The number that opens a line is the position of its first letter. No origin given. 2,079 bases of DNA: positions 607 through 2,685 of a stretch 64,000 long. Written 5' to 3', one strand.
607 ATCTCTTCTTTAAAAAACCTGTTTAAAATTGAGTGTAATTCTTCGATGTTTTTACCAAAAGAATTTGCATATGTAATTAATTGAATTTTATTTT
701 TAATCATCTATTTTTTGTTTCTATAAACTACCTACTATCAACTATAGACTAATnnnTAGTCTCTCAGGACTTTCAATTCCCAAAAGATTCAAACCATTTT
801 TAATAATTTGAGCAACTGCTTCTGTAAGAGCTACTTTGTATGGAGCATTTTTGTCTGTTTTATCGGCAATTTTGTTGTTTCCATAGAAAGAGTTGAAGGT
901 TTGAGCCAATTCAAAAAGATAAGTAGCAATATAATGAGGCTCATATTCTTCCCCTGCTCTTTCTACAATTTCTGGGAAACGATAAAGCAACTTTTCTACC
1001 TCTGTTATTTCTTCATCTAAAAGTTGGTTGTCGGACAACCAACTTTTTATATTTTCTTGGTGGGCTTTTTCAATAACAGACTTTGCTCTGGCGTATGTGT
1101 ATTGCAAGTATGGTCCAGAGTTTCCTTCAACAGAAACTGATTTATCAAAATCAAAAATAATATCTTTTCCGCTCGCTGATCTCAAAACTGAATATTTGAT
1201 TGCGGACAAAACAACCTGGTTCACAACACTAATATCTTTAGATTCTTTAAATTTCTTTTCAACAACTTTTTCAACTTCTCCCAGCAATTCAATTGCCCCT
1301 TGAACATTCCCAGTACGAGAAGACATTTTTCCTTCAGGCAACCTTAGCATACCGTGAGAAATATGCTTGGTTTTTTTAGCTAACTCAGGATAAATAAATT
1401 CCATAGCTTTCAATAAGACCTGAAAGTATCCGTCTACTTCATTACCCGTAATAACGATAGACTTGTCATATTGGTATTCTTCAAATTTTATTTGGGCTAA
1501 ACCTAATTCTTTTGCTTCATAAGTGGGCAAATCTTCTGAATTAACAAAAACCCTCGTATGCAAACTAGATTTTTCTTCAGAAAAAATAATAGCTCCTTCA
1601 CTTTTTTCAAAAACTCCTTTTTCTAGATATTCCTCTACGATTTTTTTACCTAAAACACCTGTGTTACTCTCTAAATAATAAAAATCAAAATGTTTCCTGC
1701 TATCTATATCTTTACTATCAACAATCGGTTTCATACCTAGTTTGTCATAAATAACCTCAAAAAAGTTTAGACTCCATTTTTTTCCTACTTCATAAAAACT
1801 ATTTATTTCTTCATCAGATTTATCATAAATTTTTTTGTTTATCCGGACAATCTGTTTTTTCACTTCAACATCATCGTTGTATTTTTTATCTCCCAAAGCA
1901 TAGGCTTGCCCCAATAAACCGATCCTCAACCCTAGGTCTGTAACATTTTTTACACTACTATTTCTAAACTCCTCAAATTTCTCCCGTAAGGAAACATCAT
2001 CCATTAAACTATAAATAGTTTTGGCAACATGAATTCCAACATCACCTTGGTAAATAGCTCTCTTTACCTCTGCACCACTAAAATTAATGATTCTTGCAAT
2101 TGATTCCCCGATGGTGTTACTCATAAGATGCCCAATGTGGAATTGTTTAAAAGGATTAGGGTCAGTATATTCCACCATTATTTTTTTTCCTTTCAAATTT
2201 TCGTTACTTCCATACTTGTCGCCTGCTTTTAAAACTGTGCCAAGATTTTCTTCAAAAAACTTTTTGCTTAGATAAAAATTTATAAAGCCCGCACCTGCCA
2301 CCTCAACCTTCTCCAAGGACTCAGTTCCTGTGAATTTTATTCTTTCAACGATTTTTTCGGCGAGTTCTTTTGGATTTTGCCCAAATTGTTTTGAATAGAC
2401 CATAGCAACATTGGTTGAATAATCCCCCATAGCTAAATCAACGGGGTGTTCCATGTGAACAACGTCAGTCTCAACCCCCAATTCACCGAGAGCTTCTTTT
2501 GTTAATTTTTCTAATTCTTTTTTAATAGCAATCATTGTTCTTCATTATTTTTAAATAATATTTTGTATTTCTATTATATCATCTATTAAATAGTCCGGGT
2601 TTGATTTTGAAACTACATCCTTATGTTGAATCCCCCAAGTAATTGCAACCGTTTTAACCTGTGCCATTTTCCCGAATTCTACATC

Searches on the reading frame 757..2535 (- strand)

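Call 69: search_protein_families(library=pfam, proteins=[window:757-2535:-], max_evalue=0.001)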
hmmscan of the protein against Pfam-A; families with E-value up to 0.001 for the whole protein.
window:757-2535:- (593 aa): 3 families
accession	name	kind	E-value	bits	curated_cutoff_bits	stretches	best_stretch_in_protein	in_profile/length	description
PF05746.21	DALR_1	-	3.9e-31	108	22.3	1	477-593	1-117/117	DALR anticodon binding domain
PF00750.26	tRNA-synt_1d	-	1.1e-25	90.9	23.3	1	101-463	5-349/349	tRNA synthetases class I (R), catalytic domain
PF03485.21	Arg_tRNA_synt_N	-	5.5e-21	75.4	21.5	1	7-89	2-85/85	Arginyl tRNA synthetase N terminal domain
